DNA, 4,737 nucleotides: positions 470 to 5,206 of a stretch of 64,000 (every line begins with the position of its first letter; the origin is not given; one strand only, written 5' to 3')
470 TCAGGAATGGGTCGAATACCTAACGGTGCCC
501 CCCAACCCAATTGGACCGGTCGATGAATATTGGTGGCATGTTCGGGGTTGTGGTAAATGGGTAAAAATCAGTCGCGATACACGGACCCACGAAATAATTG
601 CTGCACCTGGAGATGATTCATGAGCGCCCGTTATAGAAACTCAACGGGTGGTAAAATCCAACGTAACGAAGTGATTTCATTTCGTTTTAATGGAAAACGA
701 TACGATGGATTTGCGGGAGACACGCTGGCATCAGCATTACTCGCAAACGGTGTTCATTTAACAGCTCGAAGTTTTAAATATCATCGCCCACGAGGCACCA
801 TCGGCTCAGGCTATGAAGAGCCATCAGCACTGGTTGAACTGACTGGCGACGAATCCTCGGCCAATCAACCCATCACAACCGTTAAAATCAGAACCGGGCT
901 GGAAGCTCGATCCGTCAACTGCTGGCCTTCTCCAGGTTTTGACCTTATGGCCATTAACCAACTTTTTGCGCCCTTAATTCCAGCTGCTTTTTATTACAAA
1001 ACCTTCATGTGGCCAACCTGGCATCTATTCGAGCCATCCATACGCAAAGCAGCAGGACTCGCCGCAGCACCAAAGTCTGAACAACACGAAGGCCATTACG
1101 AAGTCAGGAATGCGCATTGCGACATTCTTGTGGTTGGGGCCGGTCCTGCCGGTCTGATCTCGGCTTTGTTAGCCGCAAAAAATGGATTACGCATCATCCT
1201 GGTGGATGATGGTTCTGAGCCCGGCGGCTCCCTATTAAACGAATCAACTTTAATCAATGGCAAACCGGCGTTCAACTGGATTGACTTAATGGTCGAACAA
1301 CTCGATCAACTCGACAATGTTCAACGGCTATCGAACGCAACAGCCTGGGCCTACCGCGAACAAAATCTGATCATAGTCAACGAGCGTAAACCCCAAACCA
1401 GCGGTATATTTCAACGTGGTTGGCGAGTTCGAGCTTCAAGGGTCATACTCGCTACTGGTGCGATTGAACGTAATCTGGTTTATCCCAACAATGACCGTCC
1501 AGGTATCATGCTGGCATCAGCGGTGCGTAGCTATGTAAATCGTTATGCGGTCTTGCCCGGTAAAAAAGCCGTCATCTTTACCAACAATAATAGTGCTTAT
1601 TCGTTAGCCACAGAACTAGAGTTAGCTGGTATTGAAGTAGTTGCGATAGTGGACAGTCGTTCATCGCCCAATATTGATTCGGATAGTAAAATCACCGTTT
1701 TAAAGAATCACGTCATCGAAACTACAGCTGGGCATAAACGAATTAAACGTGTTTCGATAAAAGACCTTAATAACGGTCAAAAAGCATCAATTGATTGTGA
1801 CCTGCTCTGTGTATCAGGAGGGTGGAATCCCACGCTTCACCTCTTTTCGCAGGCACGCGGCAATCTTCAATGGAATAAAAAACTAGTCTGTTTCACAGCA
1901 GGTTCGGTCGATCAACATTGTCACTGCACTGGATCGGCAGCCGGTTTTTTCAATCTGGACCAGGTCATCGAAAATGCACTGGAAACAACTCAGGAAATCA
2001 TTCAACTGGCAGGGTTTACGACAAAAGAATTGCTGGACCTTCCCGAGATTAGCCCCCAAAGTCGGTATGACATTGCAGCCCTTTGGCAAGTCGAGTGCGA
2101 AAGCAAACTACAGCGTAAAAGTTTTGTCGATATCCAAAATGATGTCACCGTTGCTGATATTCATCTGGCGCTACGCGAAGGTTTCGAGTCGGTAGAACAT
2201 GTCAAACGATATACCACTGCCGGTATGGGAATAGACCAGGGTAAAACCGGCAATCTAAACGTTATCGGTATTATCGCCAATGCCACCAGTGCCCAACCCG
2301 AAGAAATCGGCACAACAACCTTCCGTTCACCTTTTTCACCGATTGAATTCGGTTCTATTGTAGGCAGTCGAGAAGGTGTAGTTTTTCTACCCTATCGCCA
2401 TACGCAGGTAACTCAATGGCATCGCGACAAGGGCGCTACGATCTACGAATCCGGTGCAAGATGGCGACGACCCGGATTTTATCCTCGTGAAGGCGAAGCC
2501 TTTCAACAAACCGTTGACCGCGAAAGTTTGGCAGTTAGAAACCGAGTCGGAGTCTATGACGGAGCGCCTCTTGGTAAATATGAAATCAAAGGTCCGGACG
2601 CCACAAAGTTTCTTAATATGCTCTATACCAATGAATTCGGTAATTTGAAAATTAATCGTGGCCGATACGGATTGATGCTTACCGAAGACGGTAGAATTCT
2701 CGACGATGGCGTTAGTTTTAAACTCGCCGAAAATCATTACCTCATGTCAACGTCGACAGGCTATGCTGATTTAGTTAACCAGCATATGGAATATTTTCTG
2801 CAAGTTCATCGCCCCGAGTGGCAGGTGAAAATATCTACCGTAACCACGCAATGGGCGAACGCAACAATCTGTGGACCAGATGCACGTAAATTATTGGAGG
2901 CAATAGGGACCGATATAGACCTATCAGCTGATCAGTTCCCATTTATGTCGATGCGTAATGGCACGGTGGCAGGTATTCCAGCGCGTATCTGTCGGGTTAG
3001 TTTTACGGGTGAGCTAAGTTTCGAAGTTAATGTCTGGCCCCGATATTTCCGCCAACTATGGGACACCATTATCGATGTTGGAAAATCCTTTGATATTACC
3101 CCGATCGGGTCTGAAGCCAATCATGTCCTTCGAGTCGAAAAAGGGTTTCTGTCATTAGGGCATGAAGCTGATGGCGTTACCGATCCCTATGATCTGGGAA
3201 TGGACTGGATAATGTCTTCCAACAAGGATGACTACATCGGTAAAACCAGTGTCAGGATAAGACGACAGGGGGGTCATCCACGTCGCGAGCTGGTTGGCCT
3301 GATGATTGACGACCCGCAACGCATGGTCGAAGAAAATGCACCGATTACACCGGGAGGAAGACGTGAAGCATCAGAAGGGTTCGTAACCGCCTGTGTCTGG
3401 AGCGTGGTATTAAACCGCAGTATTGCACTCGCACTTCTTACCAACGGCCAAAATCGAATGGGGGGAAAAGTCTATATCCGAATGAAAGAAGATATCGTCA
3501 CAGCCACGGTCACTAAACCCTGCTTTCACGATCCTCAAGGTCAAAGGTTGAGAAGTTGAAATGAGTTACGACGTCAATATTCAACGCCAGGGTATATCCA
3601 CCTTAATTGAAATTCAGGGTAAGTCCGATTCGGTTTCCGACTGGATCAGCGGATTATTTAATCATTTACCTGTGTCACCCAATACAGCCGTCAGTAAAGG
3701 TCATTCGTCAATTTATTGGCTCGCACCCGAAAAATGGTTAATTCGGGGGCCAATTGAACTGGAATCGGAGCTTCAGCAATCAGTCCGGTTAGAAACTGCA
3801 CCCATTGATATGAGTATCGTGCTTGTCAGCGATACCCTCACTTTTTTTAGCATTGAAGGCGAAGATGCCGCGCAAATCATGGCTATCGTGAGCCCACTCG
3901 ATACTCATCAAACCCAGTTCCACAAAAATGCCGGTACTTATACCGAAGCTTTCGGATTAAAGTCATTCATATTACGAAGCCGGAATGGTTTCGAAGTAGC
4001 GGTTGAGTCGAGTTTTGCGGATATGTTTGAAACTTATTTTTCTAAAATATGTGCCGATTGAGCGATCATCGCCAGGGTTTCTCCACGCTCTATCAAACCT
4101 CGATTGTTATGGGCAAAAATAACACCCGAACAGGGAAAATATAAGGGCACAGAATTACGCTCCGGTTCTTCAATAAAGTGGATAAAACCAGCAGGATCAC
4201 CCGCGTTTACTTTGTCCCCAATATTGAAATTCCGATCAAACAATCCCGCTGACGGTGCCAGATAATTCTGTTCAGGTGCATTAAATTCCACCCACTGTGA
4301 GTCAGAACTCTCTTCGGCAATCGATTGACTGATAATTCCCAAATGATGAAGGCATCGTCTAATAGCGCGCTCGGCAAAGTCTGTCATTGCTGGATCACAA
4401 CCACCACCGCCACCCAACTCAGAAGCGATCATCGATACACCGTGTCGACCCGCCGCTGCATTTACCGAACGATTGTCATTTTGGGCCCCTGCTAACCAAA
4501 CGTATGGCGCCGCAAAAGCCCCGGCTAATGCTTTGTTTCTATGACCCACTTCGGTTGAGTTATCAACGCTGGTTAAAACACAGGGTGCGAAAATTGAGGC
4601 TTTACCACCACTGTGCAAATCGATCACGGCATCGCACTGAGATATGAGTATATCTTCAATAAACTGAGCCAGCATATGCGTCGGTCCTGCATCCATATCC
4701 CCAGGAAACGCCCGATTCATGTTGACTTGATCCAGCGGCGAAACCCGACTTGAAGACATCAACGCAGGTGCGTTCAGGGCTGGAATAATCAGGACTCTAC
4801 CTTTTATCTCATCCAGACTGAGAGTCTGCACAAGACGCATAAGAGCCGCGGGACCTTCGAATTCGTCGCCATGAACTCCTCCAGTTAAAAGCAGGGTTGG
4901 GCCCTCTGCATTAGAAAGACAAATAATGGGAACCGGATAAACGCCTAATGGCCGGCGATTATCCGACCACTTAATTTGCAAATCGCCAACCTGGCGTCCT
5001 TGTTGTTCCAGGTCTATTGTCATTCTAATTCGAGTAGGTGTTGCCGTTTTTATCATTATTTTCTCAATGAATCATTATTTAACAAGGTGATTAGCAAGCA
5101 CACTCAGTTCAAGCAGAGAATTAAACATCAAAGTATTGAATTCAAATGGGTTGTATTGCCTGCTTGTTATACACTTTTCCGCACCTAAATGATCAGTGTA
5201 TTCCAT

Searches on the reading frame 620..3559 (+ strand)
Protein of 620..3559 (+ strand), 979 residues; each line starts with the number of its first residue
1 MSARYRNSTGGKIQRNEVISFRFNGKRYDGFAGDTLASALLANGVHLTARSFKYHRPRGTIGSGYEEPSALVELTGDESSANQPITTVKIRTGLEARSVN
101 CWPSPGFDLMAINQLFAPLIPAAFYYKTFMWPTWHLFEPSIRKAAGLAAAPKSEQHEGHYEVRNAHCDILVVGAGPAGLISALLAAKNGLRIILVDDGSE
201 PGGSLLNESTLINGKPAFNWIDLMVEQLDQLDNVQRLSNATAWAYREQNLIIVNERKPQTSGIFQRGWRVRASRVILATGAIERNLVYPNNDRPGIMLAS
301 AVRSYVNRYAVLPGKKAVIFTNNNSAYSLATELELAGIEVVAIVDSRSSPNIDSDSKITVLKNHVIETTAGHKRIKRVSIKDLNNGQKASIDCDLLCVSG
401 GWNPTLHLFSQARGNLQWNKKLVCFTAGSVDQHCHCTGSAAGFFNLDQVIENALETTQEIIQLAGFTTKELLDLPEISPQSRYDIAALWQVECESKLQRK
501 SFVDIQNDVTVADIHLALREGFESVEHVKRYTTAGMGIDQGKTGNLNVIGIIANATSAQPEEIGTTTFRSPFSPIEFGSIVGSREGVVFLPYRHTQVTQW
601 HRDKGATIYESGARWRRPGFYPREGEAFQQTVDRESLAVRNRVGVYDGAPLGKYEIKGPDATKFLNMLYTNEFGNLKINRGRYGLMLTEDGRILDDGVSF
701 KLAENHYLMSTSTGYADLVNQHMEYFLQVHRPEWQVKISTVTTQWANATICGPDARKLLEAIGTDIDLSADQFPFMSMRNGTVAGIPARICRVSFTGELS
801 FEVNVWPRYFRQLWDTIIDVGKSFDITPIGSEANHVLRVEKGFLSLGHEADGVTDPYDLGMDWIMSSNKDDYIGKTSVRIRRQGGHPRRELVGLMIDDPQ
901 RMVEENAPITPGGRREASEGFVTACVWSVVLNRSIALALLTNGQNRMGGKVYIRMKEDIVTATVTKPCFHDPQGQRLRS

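Call 4: search_protein_families(library=pfam, proteins=[window:620-3559:+])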
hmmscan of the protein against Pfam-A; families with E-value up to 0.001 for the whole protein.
window:620-3559:+ (979 aa): 13 families
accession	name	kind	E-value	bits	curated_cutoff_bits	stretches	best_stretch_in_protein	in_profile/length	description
PF01571.26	GCV_T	-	1.1e-60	205.4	25.6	1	598-863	2-254/255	Aminomethyltransferase folate-binding domain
PF17806.6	SO_alpha_A3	-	1.5e-31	108.9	23.1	1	499-580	2-83/87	Sarcosine oxidase A3 domain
PF13510.11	Fer2_4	-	6.9e-20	71.3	22.8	1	17-100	2-81/82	2Fe-2S iron-sulfur cluster binding domain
PF08669.17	GCV_T_C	-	2.1e-15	56.8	25.9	1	889-971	1-80/80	Glycine cleavage T-protein C-terminal barrel domain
PF07992.20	Pyr_redox_2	-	5.7e-14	52.6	26.1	1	168-421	2-256/291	Pyridine nucleotide-disulphide oxidoreductase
PF13738.12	Pyr_redox_3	-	1.6e-08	34.6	30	1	269-360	122-210/305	Pyridine nucleotide-disulphide oxidoreductase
PF12831.13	FAD_oxidored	-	2e-07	31.1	27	1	168-205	1-38/416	FAD dependent oxidoreductase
PF00890.30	FAD_binding_2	-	3.4e-07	30.2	20.4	1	168-204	1-37/414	FAD binding domain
PF13450.12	NAD_binding_8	-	1.9e-06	28.5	21.9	1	171-210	1-40/68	NAD(P)-binding Rossmann-like domain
PF01266.30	DAO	-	3.1e-06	27.4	27.9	1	168-253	1-92/353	FAD dependent oxidoreductase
PF03486.20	HI0933_like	-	3.6e-05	23.8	50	1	168-205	2-39/244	HI0933-like protein Rossmann domain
PF01946.23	Thi4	-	0.00024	20.8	26.2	1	165-204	16-56/235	Thi4 family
PF01494.25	FAD_binding_3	-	0.00027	20.7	22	1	167-197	2-32/349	FAD binding domain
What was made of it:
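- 620..4061 (+): soxA (620-3559) and soxG (3561-4061), heterotetrameric sarcosine-oxidase type. A recurrent neighbour of the cluster; soxB and soxD lie left of the window. Pfam call 4.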

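Call 23: search_protein_families(library=ncbifam, proteins=[window:620-3559:+], max_evalue=0.01)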
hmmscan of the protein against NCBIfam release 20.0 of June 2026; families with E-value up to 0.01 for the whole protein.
window:620-3559:+ (979 aa): 58 families (the best 25 are shown)
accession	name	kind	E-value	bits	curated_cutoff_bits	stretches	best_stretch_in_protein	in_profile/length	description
TIGR01372.1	soxA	subfamily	0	1175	1164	1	4-978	3-995/996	sarcosine oxidase subunit alpha family protein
NF001567.0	PRK00389.1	subfamily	7.6e-53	179.7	300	1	593-972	4-355/359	glycine cleavage system aminomethyltransferase GcvT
NF053776.1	TmaoDeMthMsil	equivalog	2.1e-51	175.4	1100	1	635-978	421-762/763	trimethylamine N-oxide demethylase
TIGR00528.1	gcvT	equivalog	1.6e-39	135.9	235.85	1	634-970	34-360/362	glycine cleavage system aminomethyltransferase GcvT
NF010093.0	PRK13579.1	equivalog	1.1e-31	110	459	1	594-972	11-366/371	glycine cleavage system aminomethyltransferase GcvT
NF009133.0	PRK12486.1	equivalog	4.5e-29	101.5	410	1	628-968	41-367/369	dimethylsulfoniopropionate demethylase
TIGR01292.1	TRX_reduct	equivalog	1.3e-14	53.8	343.45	1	168-412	2-246/300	thioredoxin-disulfide reductase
NF047885.1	VanMgalDeMLigM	equivalog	1.3e-12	47.4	580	1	632-844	35-251/461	vanillate/3-O-methylgallate O-demethylase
NF047633.1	SyrngDmethDesA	equivalog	1.7e-12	46.6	800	1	653-844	58-250/453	syringate O-demethylase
TIGR04018.1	Bthiol_YpdA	hypoth_equivalog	6.5e-08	31.8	339.9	2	168-198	1-31/316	YpdA family putative bacillithiol disulfide reductase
TIGR03997.1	mycofact_OYE_2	equivalog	1.1e-07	30.7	793.15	1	157-211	368-424/645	mycofactocin system FadH/OYE family oxidoreductase 2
NF004789.0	PRK06134.1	subfamily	6.9e-07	28.2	747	1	163-204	9-50/581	FAD-dependent oxidoreductase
TIGR03140.1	AhpF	equivalog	1.6e-06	26.9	502.9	1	161-291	207-331/515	alkyl hydroperoxide reductase subunit F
NF003585.0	PRK05249.1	equivalog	2.3e-06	26.5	465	1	164-210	4-50/464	Si-specific NAD(P)(+) transhydrogenase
NF009477.0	PRK12843.1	equivalog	6.6e-06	24.8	758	1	161-203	11-53/578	FAD-dependent oxidoreductase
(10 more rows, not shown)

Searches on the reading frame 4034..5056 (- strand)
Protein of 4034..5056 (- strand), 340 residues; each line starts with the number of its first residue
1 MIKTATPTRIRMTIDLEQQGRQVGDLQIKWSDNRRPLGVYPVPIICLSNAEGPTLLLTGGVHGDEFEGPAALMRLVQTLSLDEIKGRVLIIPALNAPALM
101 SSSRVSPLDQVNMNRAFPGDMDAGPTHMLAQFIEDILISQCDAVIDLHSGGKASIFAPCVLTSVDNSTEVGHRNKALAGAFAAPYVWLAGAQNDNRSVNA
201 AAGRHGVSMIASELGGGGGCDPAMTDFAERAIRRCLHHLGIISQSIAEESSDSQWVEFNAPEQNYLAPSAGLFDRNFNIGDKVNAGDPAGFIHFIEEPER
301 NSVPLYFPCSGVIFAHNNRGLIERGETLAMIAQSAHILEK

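Call 4: search_protein_families(library=pfam, proteins=[window:4034-5056:-])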
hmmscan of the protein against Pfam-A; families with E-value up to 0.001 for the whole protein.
window:4034-5056:- (340 aa): 2 families
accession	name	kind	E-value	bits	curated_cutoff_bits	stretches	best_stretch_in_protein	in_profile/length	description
PF24827.1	AstE_AspA_cat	-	9.4e-33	113.8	25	1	51-239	1-192/192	Succinylglutamate desuccinylase/Aspartoacylase catalytic domain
PF17033.10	Peptidase_M99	-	1e-05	25.6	27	1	50-166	34-144/267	Carboxypeptidase controlling helical cell shape catalytic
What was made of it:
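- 4034..5056 (-): AstE/AspA-family zinc deacylase (DoeB-like). It is the first gene of the canonical operon in relatives. PF24827, E 9.4e-33 (call 4).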

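Call 5: search_protein_families(library=ncbifam, proteins=[window:4034-5056:-], max_evalue=0.00001)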
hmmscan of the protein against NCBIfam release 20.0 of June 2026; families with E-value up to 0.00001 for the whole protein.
window:4034-5056:- (340 aa): 1 family
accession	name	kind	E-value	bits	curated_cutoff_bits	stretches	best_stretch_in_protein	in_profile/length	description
TIGR02994.1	ectoine_eutE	equivalog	2.8e-63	213.8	402.7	1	7-332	2-325/325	N(2)-acetyl-L-2,4-diaminobutanoate deacetylase DoeB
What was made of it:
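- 4034..5056 (-): NCBIfam DoeB scores 214 bits, below the cut-off of 403 (call 5).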
